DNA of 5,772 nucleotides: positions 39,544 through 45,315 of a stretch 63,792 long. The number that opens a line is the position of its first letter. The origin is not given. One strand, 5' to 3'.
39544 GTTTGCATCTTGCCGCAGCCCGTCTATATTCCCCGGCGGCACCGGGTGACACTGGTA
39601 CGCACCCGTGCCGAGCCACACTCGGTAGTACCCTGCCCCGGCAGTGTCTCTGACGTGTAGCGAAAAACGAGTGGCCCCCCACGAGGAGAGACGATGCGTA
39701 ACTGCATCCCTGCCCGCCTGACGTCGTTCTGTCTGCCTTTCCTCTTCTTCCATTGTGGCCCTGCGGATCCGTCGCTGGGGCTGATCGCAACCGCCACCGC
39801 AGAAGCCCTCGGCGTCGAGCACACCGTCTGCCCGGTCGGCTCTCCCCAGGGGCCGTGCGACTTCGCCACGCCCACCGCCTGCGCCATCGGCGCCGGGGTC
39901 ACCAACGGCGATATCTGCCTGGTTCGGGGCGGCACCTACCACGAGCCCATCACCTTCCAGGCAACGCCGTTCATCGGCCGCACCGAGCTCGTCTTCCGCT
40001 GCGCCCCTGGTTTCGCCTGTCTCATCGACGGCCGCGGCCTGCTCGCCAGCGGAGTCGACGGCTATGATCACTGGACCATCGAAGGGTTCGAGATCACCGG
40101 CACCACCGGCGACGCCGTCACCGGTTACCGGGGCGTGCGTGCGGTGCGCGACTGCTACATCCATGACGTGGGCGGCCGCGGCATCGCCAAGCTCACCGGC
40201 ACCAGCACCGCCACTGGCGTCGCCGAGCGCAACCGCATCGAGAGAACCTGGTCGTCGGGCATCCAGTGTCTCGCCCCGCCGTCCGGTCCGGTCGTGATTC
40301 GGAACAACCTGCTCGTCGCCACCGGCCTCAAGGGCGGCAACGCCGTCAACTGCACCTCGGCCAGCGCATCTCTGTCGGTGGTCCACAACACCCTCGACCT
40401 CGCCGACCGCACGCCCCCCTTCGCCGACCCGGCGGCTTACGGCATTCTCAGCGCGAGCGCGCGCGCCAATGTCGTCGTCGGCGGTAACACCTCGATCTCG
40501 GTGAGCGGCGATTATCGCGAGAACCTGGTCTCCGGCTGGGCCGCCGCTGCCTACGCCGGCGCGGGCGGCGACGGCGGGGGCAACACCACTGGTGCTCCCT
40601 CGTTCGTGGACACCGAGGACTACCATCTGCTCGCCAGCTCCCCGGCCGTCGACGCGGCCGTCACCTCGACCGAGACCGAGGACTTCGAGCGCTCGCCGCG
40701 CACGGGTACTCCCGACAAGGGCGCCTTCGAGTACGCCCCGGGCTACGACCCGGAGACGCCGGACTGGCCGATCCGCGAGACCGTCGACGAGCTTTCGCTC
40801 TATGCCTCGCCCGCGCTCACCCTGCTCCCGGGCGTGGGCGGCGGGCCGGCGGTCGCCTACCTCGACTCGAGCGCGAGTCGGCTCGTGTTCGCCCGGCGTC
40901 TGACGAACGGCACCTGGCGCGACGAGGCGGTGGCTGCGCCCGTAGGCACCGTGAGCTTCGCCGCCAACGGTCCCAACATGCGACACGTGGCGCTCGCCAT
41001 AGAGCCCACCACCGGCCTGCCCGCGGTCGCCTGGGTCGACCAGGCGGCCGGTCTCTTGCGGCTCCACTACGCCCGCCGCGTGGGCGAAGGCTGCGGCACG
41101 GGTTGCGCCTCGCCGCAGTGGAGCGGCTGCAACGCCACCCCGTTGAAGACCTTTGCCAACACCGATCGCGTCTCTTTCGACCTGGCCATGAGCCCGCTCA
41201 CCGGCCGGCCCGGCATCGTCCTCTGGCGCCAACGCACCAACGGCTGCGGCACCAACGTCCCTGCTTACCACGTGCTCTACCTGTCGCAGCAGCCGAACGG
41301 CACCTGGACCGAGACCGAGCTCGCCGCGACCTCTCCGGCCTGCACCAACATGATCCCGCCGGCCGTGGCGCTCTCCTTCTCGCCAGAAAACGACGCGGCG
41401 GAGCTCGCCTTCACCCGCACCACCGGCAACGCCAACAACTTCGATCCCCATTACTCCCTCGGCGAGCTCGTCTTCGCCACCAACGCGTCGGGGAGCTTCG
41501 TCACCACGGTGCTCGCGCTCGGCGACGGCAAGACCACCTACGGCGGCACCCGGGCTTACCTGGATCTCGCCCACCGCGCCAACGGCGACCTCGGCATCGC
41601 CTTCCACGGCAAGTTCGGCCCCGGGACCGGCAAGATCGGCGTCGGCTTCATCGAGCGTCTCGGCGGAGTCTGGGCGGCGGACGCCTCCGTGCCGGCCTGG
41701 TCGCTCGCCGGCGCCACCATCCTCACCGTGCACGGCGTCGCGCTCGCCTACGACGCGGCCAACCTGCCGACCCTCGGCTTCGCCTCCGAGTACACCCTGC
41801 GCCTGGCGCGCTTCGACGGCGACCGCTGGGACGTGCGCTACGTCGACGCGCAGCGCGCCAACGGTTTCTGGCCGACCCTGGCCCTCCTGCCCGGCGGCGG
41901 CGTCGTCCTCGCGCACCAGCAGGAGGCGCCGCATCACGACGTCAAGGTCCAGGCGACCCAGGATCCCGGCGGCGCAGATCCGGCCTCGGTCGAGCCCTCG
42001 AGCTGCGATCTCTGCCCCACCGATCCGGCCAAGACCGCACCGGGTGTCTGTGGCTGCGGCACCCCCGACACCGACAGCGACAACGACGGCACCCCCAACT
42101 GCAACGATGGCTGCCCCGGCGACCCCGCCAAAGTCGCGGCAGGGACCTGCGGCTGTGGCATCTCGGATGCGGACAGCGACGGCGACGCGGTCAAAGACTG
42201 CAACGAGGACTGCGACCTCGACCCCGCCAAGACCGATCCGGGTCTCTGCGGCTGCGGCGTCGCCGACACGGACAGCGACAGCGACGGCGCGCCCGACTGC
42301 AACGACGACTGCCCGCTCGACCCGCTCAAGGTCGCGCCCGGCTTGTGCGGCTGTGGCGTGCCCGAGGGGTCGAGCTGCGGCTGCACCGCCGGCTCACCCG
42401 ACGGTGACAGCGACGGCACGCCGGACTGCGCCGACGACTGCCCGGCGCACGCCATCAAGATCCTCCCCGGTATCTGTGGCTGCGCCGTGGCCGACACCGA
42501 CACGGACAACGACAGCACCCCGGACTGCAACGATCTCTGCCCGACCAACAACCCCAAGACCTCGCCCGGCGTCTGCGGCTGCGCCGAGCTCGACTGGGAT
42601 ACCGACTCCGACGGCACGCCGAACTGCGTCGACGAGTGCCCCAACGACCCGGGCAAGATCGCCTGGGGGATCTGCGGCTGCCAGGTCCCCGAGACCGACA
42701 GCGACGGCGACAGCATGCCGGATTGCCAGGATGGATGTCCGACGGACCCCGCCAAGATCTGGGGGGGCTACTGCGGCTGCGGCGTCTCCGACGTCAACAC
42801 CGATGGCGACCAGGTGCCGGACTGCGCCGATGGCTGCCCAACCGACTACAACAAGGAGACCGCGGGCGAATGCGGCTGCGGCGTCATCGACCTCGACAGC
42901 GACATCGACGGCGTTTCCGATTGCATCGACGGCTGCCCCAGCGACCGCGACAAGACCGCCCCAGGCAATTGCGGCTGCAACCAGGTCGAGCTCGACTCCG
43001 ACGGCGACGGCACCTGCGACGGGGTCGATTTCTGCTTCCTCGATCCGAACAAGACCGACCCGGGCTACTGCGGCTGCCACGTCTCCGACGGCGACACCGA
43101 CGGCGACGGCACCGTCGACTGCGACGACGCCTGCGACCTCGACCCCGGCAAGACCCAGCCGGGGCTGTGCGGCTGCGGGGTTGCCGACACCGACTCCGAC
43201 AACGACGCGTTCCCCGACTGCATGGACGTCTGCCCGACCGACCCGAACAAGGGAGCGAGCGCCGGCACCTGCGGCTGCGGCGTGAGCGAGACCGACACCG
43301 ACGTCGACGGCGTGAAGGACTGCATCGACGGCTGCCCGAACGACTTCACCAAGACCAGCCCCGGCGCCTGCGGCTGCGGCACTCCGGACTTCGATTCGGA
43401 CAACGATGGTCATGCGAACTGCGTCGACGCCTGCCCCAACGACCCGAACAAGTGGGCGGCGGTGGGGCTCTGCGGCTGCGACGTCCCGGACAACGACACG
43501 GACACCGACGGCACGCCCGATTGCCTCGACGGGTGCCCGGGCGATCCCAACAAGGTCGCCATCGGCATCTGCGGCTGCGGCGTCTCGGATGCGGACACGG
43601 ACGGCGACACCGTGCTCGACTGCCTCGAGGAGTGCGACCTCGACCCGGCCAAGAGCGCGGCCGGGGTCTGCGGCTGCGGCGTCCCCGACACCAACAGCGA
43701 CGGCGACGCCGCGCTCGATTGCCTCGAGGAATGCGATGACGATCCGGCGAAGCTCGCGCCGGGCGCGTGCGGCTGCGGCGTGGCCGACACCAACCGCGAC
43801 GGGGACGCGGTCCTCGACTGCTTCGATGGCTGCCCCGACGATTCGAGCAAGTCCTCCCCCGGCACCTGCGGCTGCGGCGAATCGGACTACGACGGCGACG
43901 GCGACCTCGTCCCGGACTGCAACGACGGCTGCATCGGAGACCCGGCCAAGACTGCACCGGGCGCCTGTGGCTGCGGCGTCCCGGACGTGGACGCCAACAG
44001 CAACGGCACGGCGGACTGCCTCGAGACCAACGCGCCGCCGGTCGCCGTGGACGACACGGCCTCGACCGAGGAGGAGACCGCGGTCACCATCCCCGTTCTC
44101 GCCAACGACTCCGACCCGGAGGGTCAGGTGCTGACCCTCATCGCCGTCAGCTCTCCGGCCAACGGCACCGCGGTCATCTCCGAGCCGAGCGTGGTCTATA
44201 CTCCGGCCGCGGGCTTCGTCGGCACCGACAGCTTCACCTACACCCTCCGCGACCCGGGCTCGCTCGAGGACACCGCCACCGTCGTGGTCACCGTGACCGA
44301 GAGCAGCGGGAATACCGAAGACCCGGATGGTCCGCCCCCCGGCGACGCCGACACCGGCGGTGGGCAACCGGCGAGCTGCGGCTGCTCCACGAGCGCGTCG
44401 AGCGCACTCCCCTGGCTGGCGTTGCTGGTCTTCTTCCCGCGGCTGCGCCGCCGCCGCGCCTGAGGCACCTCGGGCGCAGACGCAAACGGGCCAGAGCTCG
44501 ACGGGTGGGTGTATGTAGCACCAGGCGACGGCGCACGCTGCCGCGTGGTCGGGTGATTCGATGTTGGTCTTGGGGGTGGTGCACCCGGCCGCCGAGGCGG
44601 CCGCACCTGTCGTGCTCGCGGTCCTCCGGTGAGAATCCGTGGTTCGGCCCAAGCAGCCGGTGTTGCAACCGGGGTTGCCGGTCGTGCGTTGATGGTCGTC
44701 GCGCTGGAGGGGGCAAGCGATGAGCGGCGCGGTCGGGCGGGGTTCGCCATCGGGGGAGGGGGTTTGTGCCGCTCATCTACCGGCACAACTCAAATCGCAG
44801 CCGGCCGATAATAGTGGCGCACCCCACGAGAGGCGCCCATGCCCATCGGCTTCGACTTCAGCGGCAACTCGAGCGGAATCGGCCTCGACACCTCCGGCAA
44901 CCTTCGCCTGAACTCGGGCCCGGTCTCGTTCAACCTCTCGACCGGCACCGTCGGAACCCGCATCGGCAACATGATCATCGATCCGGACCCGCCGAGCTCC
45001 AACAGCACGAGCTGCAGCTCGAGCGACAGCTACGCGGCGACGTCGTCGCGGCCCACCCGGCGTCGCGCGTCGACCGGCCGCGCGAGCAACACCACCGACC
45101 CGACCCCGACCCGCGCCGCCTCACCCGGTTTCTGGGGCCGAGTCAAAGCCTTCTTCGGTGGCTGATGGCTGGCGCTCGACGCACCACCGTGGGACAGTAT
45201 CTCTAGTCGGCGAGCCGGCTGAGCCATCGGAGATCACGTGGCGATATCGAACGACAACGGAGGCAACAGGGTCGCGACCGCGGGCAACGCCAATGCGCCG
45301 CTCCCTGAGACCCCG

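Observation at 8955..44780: R1: a dispersed, same-orientation 100-250-nt repeat family at the edges of accessory blocks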

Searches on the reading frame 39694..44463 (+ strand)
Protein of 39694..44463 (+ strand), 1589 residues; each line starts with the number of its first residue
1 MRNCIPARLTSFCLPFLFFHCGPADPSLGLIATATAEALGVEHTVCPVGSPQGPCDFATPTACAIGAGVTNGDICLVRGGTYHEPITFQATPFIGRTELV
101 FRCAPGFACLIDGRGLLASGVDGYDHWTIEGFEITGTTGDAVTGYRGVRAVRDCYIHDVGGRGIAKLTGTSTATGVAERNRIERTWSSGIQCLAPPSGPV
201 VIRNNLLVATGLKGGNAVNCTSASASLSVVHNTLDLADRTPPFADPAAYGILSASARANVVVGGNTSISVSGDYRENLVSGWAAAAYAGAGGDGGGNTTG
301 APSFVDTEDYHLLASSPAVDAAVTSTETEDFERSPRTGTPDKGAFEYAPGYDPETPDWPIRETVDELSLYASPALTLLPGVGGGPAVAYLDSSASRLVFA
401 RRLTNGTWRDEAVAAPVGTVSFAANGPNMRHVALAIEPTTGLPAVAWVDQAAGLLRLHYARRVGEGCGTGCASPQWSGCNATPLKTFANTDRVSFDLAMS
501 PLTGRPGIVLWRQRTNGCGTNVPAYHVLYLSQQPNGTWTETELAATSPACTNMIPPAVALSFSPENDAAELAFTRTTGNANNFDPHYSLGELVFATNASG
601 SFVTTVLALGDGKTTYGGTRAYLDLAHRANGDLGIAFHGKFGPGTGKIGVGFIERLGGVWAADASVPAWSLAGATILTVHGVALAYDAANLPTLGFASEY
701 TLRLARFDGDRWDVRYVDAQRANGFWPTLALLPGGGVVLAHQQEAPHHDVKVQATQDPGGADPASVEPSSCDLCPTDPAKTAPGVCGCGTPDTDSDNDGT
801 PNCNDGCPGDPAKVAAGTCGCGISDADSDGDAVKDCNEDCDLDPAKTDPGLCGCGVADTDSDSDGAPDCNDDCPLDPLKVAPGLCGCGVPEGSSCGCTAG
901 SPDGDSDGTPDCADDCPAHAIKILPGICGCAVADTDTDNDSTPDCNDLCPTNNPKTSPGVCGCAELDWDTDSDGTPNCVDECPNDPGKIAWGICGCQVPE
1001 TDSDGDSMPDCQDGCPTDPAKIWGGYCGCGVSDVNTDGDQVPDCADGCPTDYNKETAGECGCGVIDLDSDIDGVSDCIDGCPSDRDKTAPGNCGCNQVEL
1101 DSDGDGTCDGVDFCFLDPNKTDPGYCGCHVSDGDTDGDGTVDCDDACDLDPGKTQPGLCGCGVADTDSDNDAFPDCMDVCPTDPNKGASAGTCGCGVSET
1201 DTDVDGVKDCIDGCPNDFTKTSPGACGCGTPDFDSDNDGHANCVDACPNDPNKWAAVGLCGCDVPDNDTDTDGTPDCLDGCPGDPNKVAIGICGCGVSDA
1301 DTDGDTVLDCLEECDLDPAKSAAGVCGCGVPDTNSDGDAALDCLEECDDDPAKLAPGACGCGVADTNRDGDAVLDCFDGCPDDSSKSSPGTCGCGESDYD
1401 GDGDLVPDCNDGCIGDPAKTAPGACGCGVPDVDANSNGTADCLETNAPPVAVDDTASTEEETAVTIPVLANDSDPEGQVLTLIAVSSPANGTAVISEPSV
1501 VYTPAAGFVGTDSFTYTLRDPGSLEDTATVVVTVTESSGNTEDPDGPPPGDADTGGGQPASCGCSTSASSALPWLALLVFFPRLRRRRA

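Call 25: search_protein_families(library=pfam, max_evalue=0.01, proteins=[window:39694-44463:+])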
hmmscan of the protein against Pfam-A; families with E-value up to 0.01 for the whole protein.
window:39694-44463:+ (1589 aa): 4 families
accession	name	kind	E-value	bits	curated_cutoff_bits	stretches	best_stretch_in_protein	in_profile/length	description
PF17963.7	Big_9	-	1.3e-23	84.2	23.6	1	1446-1533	1-89/89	Bacterial Ig domain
PF17892.7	Cadherin_5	-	5.4e-14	52.3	26.5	1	1446-1535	2-98/98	Cadherin-like domain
PF17803.7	Cadherin_4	-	7e-14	52.5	25.1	1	1444-1497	9-65/71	Bacterial cadherin-like domain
PF13229.12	Beta_helix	-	1.8e-06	28.1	25.9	1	123-266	30-157/158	Right handed beta helix region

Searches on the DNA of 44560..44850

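Call 51: search_rna_families(source=window, start=44560, end=44850, threshold=evalue, max_evalue=10)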
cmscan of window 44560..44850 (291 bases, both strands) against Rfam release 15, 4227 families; matches with E-value up to 10: 3.
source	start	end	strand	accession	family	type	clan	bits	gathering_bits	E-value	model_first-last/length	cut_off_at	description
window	44626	44681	+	RF03985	mir-9250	Gene; miRNA;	-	15.1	90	6.4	1-63/63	no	mir-9250 microRNA precursor family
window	44681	44822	-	RF02249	Six3os1_4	Gene; lncRNA;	-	13.6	70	3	161-326/326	no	Six3os1 conserved region 4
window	44721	44805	+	RF02793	asR3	Gene; antisense;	-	12.7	46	9.3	1-57/57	no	Pyrobaculum asRNA3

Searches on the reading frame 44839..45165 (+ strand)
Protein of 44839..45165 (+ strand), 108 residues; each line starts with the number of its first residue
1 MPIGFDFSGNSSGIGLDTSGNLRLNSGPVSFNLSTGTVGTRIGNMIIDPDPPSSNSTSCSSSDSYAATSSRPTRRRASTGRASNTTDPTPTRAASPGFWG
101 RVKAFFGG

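Call 25: search_protein_families(library=pfam, max_evalue=0.01, proteins=[window:44839-45165:+])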
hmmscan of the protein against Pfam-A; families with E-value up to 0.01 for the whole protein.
window:44839-45165:+ (108 aa): 0 families

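Call 54: find_encoding_contigs(protein=window:44839-45165:+, flank=10000, max_places=10)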
Protein window:44839-45165:+ (108 aa): 1 contig read that carries it; 1 place shown.
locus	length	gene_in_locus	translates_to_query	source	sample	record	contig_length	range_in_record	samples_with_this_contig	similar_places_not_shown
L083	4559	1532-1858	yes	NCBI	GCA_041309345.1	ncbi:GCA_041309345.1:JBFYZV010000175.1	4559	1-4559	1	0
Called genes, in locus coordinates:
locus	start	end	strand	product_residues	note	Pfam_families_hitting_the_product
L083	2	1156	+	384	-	?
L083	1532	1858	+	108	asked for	-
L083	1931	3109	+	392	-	PF14252:DUF4347 (weak)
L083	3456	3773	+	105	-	-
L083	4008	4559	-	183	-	?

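Call 73: search_protein_families(library=padloc, max_evalue=0.1, proteins=[window:44839-45165:+])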
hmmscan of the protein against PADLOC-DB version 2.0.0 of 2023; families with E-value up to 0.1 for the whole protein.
window:44839-45165:+ (108 aa): 0 families

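Call 74: search_protein_families(library=phrogs, max_evalue=0.1, proteins=[window:44839-45165:+])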
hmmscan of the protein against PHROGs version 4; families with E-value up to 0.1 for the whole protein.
window:44839-45165:+ (108 aa): 0 families
